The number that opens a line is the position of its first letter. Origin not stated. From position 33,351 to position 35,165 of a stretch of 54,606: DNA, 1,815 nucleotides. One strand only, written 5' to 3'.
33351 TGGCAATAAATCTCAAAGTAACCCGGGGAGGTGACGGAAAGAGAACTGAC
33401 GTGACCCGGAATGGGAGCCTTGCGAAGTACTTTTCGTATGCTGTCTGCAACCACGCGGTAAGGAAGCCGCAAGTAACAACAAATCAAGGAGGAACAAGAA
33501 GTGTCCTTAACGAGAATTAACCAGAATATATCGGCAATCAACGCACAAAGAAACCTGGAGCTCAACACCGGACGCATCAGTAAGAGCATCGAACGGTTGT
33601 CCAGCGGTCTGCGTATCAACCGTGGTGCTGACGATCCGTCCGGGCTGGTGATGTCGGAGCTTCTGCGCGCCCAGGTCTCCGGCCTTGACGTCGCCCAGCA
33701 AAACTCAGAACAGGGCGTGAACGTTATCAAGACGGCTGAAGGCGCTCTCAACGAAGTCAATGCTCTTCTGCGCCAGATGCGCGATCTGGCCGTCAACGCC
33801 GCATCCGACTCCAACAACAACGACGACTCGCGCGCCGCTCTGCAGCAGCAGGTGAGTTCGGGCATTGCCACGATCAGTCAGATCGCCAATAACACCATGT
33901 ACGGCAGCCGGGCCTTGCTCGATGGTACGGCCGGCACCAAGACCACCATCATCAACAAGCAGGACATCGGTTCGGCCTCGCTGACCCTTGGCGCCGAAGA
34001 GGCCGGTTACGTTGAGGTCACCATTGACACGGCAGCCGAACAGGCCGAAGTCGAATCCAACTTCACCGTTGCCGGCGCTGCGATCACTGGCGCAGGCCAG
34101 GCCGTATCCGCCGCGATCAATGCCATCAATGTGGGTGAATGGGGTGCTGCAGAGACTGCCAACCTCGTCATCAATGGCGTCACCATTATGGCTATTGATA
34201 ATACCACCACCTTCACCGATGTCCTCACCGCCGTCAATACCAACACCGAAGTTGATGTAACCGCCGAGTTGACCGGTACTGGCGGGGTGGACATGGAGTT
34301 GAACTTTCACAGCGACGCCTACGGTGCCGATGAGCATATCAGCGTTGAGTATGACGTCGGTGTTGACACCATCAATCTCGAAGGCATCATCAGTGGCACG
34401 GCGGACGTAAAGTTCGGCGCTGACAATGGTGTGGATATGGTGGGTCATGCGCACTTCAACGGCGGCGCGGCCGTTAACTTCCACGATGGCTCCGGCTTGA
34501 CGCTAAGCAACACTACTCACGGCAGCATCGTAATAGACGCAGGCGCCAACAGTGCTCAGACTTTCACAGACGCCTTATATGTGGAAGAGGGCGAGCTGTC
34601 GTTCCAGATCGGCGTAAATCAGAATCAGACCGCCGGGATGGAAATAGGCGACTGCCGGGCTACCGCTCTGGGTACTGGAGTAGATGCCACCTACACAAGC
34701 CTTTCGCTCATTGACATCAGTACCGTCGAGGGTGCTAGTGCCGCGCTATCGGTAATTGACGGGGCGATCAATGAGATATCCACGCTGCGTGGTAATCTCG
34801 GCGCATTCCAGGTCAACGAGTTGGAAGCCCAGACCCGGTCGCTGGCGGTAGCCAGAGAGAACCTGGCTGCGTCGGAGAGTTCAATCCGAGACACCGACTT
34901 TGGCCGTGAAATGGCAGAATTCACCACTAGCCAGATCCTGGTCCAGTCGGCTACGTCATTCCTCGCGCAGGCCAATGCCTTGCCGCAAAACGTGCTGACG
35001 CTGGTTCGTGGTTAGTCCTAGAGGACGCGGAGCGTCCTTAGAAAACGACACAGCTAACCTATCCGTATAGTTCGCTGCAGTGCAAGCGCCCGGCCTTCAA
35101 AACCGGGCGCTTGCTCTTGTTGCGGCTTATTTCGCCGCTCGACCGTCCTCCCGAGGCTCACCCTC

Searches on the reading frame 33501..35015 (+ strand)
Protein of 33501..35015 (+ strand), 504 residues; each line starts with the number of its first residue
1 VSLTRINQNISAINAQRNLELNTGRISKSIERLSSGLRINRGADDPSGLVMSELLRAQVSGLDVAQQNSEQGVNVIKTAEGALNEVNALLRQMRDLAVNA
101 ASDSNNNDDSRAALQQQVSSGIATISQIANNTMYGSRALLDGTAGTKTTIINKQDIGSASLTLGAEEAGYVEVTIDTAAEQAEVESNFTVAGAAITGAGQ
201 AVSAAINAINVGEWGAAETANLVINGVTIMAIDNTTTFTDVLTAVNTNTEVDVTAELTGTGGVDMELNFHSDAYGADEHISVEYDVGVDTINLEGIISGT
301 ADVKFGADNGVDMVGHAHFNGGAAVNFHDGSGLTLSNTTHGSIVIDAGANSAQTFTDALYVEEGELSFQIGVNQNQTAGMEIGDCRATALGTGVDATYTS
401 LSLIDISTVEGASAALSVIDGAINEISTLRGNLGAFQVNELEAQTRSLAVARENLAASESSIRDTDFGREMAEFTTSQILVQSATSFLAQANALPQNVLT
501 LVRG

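Call 8: search_protein_families(library=pfam, proteins=[window:33501-35015:+], max_evalue=0.01)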
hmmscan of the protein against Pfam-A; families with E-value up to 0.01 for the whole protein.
window:33501-35015:+ (504 aa): 2 families
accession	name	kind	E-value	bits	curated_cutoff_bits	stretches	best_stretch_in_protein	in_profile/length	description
PF00669.25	Flagellin_N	-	1.2e-32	113.3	26.6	1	6-143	1-137/139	Bacterial flagellin N-terminal helical region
PF00700.27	Flagellin_C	-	3.6e-21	75.7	23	1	416-501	1-85/86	Bacterial flagellin C-terminal helical region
